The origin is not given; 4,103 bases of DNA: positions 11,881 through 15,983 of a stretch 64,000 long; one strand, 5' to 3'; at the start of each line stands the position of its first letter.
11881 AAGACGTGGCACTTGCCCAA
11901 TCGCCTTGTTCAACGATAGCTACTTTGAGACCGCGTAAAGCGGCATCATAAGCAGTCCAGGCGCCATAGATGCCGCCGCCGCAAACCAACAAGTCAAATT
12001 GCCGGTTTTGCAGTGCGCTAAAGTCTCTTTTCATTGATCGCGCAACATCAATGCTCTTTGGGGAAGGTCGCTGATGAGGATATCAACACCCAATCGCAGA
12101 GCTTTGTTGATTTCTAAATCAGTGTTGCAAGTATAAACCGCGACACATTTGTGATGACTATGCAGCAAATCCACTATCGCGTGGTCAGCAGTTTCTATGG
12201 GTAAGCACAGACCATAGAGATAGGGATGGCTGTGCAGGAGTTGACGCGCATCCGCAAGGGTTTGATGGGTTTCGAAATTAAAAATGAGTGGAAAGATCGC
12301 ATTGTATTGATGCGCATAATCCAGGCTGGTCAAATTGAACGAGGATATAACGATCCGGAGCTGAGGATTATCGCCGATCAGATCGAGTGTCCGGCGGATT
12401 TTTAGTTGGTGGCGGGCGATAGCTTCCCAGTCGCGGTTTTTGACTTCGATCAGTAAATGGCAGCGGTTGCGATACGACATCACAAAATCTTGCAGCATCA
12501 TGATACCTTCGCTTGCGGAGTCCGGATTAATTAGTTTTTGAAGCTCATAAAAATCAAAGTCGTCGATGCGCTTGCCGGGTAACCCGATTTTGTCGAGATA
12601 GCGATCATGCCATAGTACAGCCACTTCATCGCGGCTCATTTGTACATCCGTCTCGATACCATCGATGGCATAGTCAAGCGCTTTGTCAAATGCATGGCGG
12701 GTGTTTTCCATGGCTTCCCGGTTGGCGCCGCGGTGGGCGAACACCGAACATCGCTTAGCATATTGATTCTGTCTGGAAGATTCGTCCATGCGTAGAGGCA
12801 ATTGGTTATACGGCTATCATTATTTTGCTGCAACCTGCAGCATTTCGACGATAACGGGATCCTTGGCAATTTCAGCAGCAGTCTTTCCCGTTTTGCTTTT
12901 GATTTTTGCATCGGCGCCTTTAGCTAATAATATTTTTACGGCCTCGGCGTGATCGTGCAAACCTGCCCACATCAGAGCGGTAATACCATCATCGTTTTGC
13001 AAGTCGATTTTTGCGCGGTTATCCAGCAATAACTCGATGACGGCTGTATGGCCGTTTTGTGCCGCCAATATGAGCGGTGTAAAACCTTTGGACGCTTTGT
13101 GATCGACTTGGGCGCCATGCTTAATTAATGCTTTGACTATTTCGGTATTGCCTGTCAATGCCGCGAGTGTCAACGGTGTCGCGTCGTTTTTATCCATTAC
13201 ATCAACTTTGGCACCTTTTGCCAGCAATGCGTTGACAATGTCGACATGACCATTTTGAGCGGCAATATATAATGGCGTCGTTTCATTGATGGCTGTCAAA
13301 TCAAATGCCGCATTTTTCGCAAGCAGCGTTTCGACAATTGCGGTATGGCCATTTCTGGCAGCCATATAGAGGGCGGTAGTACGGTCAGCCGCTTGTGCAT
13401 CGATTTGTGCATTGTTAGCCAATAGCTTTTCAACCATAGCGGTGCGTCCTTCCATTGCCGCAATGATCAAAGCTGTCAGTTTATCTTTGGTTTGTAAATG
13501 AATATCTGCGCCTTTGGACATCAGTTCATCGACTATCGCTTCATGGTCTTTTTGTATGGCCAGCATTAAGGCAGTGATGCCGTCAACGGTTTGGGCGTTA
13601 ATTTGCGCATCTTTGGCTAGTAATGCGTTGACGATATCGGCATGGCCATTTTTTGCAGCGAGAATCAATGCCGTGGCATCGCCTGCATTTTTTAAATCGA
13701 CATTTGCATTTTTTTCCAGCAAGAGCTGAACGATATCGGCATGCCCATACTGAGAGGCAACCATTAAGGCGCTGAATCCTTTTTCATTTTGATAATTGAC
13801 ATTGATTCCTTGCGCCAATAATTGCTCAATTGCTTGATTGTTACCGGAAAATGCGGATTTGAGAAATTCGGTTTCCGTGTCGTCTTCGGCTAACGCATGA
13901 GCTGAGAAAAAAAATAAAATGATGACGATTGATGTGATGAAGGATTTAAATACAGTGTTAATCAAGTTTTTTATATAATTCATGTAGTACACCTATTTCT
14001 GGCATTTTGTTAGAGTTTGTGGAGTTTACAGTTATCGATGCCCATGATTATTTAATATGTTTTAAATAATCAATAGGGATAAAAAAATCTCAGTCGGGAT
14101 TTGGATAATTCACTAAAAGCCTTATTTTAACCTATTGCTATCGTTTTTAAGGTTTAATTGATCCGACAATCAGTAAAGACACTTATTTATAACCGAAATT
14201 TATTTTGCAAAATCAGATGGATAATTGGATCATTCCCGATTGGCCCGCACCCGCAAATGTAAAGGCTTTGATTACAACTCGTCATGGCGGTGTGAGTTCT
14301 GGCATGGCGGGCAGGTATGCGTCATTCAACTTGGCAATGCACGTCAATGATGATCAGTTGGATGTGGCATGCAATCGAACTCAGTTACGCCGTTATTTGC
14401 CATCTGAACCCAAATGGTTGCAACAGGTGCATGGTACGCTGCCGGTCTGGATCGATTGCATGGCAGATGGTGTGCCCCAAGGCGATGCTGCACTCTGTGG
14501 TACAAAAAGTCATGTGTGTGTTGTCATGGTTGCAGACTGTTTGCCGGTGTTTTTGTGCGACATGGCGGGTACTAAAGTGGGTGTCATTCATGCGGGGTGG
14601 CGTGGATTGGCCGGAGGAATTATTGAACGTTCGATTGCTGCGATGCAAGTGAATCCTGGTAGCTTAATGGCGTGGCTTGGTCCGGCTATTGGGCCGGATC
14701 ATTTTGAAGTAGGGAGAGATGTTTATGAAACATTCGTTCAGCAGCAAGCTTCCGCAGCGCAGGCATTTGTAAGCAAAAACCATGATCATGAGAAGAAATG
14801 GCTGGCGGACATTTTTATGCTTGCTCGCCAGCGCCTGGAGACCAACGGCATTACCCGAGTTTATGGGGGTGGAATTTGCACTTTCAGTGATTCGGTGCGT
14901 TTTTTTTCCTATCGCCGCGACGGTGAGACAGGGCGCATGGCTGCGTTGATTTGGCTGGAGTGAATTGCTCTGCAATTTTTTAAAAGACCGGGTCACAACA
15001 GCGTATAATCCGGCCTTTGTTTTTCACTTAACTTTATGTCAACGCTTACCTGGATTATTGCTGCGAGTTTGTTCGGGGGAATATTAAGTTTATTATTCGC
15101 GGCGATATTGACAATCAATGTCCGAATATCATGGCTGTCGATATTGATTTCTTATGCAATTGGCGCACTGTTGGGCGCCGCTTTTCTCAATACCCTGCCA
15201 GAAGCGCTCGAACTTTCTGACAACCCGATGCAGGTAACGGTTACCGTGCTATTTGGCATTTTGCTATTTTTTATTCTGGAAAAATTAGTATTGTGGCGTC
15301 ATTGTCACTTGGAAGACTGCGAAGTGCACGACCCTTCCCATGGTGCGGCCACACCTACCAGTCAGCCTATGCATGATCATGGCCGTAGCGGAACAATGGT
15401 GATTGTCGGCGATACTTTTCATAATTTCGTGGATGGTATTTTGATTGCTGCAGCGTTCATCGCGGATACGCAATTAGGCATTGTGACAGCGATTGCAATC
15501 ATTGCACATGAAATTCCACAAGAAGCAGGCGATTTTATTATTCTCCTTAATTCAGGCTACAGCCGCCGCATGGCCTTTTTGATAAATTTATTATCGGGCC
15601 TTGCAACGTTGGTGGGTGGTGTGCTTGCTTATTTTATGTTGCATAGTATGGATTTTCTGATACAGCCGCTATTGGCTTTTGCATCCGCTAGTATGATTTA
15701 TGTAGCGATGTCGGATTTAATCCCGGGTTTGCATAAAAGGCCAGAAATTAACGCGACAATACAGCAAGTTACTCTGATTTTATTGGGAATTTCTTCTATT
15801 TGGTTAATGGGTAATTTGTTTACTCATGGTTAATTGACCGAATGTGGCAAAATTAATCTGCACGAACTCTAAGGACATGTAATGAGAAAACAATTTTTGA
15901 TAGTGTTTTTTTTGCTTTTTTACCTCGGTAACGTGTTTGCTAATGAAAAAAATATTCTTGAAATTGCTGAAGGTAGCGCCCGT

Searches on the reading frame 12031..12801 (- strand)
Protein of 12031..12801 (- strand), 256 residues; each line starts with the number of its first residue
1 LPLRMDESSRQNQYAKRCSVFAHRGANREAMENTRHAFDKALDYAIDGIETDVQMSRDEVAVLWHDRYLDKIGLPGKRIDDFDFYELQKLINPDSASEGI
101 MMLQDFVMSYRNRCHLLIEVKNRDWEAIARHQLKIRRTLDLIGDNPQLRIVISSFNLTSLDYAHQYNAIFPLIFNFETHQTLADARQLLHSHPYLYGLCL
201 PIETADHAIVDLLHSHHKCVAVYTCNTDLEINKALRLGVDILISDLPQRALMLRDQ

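Call 23: search_protein_families(library=pfam, proteins=[window:12031-12801:-], max_evalue=0.00001)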
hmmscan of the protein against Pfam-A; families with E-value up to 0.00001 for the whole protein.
window:12031-12801:- (256 aa): 1 family
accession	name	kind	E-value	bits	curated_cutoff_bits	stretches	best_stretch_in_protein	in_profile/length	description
PF03009.23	GDPD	-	4.1e-31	109.4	23.6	1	23-247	1-242/244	Glycerophosphoryl diester phosphodiesterase family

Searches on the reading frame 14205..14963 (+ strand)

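Call 23: search_protein_families(library=pfam, proteins=[window:14205-14963:+], max_evalue=0.00001)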
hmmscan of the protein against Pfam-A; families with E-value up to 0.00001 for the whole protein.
window:14205-14963:+ (252 aa): 1 family
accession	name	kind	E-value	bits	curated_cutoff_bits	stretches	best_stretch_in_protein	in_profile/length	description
PF02578.20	Cu-oxidase_4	-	2.7e-68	230.4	22.9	1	24-250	1-238/238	Multi-copper polyphenol oxidoreductase laccase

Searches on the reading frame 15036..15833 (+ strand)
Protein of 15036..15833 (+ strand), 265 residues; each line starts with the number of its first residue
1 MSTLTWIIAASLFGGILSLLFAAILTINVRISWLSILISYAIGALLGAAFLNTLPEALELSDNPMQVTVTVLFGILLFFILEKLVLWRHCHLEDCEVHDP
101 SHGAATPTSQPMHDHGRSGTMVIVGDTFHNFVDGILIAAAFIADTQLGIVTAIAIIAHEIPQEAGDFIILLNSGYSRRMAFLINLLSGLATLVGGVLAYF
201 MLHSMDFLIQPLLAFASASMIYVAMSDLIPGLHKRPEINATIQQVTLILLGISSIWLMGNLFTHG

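Call 23: search_protein_families(library=pfam, proteins=[window:15036-15833:+], max_evalue=0.00001)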
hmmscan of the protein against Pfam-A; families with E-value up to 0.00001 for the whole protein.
window:15036-15833:+ (265 aa): 1 family
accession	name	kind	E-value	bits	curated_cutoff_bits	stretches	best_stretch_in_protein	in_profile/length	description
PF02535.28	Zip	-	2.6e-36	125.9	35.1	1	8-258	8-322/323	ZIP Zinc transporter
